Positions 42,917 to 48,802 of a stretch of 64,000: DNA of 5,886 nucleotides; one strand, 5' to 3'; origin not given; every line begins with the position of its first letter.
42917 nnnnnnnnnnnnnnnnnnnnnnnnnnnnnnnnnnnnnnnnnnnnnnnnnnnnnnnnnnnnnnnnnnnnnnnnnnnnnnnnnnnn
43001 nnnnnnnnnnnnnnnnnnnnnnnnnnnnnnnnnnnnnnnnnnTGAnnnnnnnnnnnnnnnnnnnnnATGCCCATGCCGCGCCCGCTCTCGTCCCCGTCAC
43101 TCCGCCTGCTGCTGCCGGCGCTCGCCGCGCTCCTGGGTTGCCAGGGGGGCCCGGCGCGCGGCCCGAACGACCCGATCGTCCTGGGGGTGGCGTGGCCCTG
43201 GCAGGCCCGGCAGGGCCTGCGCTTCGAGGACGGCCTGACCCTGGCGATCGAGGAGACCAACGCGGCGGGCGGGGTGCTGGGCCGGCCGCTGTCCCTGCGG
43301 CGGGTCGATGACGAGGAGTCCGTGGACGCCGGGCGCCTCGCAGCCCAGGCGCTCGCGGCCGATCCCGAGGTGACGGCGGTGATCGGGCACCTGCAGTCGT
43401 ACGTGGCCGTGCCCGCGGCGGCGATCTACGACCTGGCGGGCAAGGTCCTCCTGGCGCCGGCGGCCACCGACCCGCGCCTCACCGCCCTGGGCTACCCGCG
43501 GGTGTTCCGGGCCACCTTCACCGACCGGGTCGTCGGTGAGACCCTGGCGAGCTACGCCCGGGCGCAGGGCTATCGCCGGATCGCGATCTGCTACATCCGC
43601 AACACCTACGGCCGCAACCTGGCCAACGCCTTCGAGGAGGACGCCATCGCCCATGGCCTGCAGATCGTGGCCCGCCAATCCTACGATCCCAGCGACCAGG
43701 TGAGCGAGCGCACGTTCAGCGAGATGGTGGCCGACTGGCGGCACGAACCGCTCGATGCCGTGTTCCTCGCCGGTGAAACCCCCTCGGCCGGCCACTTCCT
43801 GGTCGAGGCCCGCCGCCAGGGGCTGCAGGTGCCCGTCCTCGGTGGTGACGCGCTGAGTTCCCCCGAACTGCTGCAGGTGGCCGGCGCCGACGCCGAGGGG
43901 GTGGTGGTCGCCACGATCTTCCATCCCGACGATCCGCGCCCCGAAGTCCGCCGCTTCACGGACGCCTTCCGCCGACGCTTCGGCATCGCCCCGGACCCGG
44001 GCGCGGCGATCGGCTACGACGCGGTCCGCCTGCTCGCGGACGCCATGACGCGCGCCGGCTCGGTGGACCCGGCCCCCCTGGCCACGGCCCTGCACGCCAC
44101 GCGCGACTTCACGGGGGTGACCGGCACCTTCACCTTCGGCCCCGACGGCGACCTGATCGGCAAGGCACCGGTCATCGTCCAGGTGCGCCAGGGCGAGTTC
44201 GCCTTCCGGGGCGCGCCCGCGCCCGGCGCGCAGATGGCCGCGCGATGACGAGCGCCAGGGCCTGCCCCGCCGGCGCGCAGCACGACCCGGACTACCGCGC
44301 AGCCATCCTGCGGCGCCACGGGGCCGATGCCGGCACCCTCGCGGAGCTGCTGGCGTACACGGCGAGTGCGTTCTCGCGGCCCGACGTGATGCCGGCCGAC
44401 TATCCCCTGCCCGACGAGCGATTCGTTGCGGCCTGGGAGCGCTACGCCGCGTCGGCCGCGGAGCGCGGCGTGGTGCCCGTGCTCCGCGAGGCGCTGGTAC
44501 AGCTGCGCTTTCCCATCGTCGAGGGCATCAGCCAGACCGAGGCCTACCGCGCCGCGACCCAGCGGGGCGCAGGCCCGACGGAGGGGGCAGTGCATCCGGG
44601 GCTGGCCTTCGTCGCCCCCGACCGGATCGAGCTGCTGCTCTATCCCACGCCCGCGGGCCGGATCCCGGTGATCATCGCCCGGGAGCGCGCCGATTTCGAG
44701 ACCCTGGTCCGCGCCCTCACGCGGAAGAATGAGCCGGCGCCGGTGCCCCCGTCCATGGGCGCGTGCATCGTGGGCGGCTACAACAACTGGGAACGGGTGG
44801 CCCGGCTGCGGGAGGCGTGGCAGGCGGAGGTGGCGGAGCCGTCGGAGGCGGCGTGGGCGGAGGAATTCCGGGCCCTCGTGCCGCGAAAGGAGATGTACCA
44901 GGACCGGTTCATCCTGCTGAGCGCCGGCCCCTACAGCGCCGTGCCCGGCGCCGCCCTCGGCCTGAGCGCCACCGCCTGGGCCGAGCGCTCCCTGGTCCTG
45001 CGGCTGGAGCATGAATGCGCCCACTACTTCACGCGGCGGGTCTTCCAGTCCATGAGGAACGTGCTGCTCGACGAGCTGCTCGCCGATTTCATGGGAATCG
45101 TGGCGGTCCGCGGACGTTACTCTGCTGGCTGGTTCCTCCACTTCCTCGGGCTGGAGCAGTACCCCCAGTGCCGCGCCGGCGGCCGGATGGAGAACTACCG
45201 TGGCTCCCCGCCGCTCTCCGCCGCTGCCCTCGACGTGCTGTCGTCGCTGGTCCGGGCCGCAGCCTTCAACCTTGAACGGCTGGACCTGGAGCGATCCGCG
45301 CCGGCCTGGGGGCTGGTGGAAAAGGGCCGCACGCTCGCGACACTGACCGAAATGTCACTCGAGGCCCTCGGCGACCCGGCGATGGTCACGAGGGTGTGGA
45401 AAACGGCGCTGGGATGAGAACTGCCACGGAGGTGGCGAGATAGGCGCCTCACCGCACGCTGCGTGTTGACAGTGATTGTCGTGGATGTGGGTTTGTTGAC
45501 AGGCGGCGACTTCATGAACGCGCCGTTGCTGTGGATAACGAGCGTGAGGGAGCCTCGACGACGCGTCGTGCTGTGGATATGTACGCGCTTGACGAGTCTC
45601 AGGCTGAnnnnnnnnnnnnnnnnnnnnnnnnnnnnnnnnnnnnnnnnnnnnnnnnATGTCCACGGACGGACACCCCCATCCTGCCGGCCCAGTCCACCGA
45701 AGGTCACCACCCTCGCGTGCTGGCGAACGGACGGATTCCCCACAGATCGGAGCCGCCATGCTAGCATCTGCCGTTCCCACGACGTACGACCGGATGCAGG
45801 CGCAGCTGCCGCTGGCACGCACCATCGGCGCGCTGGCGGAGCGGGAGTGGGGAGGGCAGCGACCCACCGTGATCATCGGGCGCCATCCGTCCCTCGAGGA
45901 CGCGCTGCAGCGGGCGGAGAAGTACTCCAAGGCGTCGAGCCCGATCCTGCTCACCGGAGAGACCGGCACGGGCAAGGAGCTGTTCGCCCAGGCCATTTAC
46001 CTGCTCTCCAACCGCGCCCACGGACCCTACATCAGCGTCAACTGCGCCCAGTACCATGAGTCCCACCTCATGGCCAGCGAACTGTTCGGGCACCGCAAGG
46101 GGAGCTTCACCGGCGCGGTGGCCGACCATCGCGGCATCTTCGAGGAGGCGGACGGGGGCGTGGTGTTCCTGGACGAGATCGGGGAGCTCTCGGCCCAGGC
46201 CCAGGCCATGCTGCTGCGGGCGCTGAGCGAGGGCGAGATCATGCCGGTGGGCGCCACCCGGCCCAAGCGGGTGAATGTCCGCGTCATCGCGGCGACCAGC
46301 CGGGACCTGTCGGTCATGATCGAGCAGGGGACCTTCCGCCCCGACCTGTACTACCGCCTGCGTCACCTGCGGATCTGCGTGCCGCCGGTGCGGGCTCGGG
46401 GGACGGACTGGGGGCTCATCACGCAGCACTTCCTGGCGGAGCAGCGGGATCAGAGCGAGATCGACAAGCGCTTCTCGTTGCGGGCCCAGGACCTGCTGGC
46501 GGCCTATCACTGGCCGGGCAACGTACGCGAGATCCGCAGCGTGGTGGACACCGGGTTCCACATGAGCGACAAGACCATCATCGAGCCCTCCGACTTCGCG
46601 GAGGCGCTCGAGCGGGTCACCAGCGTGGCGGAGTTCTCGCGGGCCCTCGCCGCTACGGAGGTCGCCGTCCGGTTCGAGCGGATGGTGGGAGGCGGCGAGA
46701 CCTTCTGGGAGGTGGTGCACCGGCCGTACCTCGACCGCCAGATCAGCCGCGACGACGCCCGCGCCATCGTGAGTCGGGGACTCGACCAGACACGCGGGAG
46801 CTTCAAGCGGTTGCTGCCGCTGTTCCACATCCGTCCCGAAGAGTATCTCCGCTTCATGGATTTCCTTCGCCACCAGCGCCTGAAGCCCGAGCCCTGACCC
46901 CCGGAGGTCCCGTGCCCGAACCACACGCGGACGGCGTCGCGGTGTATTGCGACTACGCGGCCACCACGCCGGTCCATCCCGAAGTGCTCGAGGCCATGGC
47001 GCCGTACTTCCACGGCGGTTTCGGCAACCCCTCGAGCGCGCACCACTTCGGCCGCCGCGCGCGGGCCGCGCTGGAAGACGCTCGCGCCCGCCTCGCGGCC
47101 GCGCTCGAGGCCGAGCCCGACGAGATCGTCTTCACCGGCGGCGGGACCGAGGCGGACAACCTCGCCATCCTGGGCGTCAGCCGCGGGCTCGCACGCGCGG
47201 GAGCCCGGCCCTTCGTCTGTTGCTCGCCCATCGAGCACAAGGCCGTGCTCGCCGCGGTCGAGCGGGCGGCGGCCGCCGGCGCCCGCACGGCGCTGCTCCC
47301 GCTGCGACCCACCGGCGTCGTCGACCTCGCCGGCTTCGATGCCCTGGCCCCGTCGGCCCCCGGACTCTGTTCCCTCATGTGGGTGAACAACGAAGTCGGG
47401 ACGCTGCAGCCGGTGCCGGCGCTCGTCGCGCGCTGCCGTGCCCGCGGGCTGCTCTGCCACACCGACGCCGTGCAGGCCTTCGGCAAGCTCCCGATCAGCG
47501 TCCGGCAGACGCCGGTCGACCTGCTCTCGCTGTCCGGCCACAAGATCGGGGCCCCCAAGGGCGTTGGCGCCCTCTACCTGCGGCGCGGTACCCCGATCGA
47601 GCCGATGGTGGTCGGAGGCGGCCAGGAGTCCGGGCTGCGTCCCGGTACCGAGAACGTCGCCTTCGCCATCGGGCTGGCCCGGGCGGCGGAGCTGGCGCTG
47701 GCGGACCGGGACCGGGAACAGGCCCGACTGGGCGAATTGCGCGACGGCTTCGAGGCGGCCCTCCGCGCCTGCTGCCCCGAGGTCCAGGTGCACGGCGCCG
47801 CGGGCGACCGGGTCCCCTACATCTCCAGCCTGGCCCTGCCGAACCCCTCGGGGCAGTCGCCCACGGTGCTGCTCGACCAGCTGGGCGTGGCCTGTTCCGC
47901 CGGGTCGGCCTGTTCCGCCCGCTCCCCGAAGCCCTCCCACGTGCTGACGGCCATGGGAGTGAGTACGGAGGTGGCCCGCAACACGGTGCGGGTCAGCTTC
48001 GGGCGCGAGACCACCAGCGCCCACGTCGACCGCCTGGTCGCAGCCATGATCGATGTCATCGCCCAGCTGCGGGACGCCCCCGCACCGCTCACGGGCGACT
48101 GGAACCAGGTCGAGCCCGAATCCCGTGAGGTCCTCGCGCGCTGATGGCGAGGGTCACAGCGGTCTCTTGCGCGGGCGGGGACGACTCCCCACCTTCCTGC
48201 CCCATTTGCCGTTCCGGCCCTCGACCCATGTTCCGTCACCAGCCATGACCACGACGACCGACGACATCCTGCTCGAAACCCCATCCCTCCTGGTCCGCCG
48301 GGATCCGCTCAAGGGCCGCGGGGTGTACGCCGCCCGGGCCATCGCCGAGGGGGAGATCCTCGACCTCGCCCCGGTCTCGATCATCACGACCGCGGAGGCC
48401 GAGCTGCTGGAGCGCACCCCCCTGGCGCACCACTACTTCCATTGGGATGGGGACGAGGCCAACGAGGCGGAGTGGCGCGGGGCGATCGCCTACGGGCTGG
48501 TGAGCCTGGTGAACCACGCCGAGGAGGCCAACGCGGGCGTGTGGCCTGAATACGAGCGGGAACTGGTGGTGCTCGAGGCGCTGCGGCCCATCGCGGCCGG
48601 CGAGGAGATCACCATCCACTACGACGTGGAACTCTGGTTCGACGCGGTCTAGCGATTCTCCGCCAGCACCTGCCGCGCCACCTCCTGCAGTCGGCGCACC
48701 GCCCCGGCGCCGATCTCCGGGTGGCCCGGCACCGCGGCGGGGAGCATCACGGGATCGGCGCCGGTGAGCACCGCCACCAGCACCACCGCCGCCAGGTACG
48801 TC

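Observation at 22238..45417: Large hybrid RiPP gene cluster combining YcaO-TfuA, a LanM-like synthetase, a LanJ-like reductase, glycosyltransferases and a complete NHLP/Nif11 export system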

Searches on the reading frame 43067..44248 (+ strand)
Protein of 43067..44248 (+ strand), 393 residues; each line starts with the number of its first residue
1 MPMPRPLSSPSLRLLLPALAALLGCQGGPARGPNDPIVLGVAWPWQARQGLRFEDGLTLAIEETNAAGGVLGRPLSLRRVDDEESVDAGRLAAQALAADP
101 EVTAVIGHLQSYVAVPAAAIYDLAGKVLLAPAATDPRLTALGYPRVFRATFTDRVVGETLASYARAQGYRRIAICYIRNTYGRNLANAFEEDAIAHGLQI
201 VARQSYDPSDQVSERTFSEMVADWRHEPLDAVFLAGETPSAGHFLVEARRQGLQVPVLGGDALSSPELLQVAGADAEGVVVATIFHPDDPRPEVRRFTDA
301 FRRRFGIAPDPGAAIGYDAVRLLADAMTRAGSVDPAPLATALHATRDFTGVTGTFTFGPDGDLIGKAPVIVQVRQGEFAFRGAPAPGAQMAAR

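Call 10: search_protein_families(library=pfam, proteins=[window:43067-44248:+], max_evalue=0.01)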
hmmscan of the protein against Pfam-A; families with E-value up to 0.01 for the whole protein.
window:43067-44248:+ (393 aa): 4 families
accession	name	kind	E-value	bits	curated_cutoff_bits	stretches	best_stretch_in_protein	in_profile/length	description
PF13458.12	Peripla_BP_6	-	1.2e-50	173.6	31.7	1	48-374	16-339/343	Periplasmic binding protein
PF01094.35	ANF_receptor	-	4.3e-31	108.7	25.4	1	57-370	6-347/353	Receptor family ligand binding region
PF13433.12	Peripla_BP_5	-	4.9e-12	46.1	27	2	52-111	19-78/363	Periplasmic binding protein domain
PF13377.12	Peripla_BP_3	-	1.4e-06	28.9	26.5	1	165-256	5-102/167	Periplasmic binding protein-like domain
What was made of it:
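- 43067..44248 (+): Periplasmic solute-binding protein (Leu/Ile/Val-binding type); role unknown. PF13458, E=1.2e-50 (call 10).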

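Call 12: search_protein_families(library=ncbifam, proteins=[window:43067-44248:+], max_evalue=0.01)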
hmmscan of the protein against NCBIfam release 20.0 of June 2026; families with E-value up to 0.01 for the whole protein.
window:43067-44248:+ (393 aa): 3 families
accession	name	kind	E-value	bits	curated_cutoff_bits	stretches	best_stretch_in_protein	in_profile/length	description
NF011933.0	PRK15404.1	subfamily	1.9e-41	142.4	477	1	50-365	43-352/370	high-affinity branched-chain amino acid ABC transporter substrate-binding protein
TIGR03863.1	PQQ_ABC_bind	subfamily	4.3e-08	32.5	413.6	1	55-343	15-283/347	ABC transporter, substrate binding protein, PQQ-dependent alcohol dehydrogenase system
TIGR03407.1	urea_ABC_UrtA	exception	1.7e-05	23.9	492.75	1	54-375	21-341/361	urea ABC transporter substrate-binding protein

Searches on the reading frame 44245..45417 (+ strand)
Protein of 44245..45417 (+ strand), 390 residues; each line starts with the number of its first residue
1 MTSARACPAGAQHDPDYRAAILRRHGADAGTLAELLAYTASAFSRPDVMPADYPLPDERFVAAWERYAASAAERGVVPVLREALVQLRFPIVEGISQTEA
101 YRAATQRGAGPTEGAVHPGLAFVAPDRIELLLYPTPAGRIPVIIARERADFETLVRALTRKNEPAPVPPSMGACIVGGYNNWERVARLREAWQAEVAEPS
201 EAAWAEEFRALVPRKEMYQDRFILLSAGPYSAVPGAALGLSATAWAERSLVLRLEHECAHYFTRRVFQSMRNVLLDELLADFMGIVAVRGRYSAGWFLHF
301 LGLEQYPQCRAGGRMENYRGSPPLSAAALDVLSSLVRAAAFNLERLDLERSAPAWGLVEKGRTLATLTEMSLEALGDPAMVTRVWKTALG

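Call 10: search_protein_families(library=pfam, proteins=[window:44245-45417:+], max_evalue=0.01)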
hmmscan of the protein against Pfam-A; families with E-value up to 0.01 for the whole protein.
window:44245-45417:+ (390 aa): 1 family
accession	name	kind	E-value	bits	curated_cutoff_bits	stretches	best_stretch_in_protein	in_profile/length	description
PF22541.2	DUF7005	-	8.9e-138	459.5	27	1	21-377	2-359/361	Family of unknown function (DUF7005)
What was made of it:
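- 44245..45417 (+): DUF7005 protein with an invariant HExxH motif; candidate metallopeptidase. PF22541, E=8.9e-138 (call 10).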

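Call 12: search_protein_families(library=ncbifam, proteins=[window:44245-45417:+], max_evalue=0.01)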
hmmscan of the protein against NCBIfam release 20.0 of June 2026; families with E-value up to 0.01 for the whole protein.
window:44245-45417:+ (390 aa): 0 families

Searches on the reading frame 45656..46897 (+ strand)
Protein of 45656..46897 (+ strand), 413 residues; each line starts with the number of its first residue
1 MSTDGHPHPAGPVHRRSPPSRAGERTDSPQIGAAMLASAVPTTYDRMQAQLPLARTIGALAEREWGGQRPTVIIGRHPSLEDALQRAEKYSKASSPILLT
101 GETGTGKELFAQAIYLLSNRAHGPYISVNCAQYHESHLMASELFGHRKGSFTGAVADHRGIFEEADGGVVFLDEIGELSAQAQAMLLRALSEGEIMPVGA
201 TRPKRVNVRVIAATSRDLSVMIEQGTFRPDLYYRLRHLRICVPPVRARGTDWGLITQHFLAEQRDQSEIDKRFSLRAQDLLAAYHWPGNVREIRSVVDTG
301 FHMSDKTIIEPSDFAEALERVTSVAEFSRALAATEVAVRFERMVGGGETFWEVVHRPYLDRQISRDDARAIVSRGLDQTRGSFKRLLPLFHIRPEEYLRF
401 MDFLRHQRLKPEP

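Call 10: search_protein_families(library=pfam, proteins=[window:45656-46897:+], max_evalue=0.01)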
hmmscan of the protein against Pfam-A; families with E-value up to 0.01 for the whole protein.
window:45656-46897:+ (413 aa): 8 families
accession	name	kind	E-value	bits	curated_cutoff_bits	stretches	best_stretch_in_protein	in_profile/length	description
PF00158.32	Sigma54_activat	-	7.1e-63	211.7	20.2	1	73-240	1-167/168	Sigma-54 interaction domain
PF14532.12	Sigma54_activ_2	-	1.5e-18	67.8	25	1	80-244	7-137/138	Sigma-54 interaction domain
PF25601.1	AAA_lid_14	-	2.7e-15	56.4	27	1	246-322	1-78/87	AAA+ ATPase lid domain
PF07728.20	AAA_5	-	5.1e-07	30.2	22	1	96-214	1-121/139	AAA domain (dynein-related subfamily)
PF00004.35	AAA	-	3.6e-06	27.9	21.2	1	97-216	1-110/131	ATPase family associated with various cellular activities (AAA)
PF07724.20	AAA_2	-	3.8e-05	24.2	27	1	95-198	4-107/166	AAA domain (Cdc48 subfamily)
PF01078.27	Mg_chelatase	-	0.00054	19.9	20.3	1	97-196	25-136/207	Magnesium chelatase, subunit ChlI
PF13191.12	AAA_16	-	0.0022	19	32.6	0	80-136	12-64/167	AAA ATPase domain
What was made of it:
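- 45656..46897 (+): Sigma-54-dependent transcriptional activator (enhancer-binding protein). PF00158, E=7e-63 (call 10).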

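Call 12: search_protein_families(library=ncbifam, proteins=[window:45656-46897:+], max_evalue=0.01)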
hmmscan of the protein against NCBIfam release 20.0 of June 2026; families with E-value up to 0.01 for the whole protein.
window:45656-46897:+ (413 aa): 31 families (the best 25 are shown)
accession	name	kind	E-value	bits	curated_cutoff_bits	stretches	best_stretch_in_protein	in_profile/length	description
NF038308.1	RNA_repair_RtcR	equivalog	9.7e-82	275.5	650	1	71-327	180-445/530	RNA repair transcriptional activator RtcR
TIGR01817.1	nifA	equivalog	4.2e-81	273.3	528.85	1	69-320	194-444/534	nif-specific transcriptional activator NifA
NF003451.0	PRK05022.1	equivalog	1.8e-75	254.6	476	1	68-298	187-417/512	nitric oxide reductase transcriptional regulator NorR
TIGR01818.1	ntrC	equivalog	3.1e-72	243.8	558.6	1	69-381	132-440/463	nitrogen regulation protein NR(I)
NF008469.0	PRK11361.1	equivalog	4.5e-71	239.9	714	1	72-338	144-410/461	acetoacetate metabolism transcriptional regulator AtoC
NF041552.1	TF_PrdR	equivalog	2.5e-69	234.1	795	1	72-319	268-515/577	sigma-54 dependent transcriptional regulator PrdR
NF050807.1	TransRegFlbDCaul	equivalog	1.1e-66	225.5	750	1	72-344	119-394/454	sigma-54-dependent transcriptional regulator FlbD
TIGR02974.1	phageshock_pspF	equivalog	1.4e-66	225.1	443.55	1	73-302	1-231/336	phage shock protein operon transcriptional activator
TIGR02329.1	propionate_PrpR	equivalog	2e-64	218.1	499.2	1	69-298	210-444/526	propionate catabolism operon regulatory protein PrpR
TIGR02915.1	PEP_resp_reg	equivalog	3e-64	217.5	502.6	1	71-315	139-383/445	PEP-CTERM-box response regulator transcription factor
NF008085.0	PRK10820.1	equivalog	5.8e-61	206.7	576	1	73-344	206-478/520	transcriptional regulator TyrR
NF049963.1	RespRegFlgRCampy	domain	7.4e-61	206.3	750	1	75-331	138-394/429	fla regulon two-component system response regulator FlgR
NF011953.0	PRK15424.1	equivalog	1.2e-60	205.6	703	1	71-298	219-459/538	propionate catabolism operon regulatory protein PrpR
NF011695.0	PRK15115.1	equivalog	4e-60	203.8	763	1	71-330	135-395/445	two-component system response regulator GlrR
NF038230.1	Regu_Geo_Pelo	equivalog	1.2e-59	202.1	1200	1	96-383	593-899/935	GPMC system transcriptional regulator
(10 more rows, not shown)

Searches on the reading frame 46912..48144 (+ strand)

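Call 61: search_protein_families(library=pfam, proteins=[window:46912-48144:+], max_evalue=0.5)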
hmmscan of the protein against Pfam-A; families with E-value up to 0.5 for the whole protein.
window:46912-48144:+ (410 aa): 2 families
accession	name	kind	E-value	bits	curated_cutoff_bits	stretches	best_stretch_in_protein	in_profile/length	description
PF00266.25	Aminotran_5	-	2.1e-66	224.9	21.5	1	11-375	1-371/371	Aminotransferase class-V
PF17042.10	NBD_C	-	0.14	13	28.3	0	49-103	88-143/168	Nucleotide-binding C-terminal domain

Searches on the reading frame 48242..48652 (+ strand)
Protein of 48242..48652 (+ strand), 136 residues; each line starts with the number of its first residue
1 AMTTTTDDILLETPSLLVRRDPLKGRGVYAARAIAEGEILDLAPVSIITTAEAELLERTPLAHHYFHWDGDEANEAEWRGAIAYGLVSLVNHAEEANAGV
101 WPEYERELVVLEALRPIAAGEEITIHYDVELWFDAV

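Call 61: search_protein_families(library=pfam, proteins=[window:48242-48652:+], max_evalue=0.5)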
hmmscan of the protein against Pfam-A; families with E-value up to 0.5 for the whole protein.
window:48242-48652:+ (136 aa): 2 families
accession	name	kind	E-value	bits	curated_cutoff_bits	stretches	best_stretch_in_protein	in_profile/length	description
PF00856.33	SET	-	2.9e-14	53.8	22.4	1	25-127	1-104/105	SET domain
PF08666.17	SAF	-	0.0033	18.4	21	0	26-42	2-18/63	SAF domain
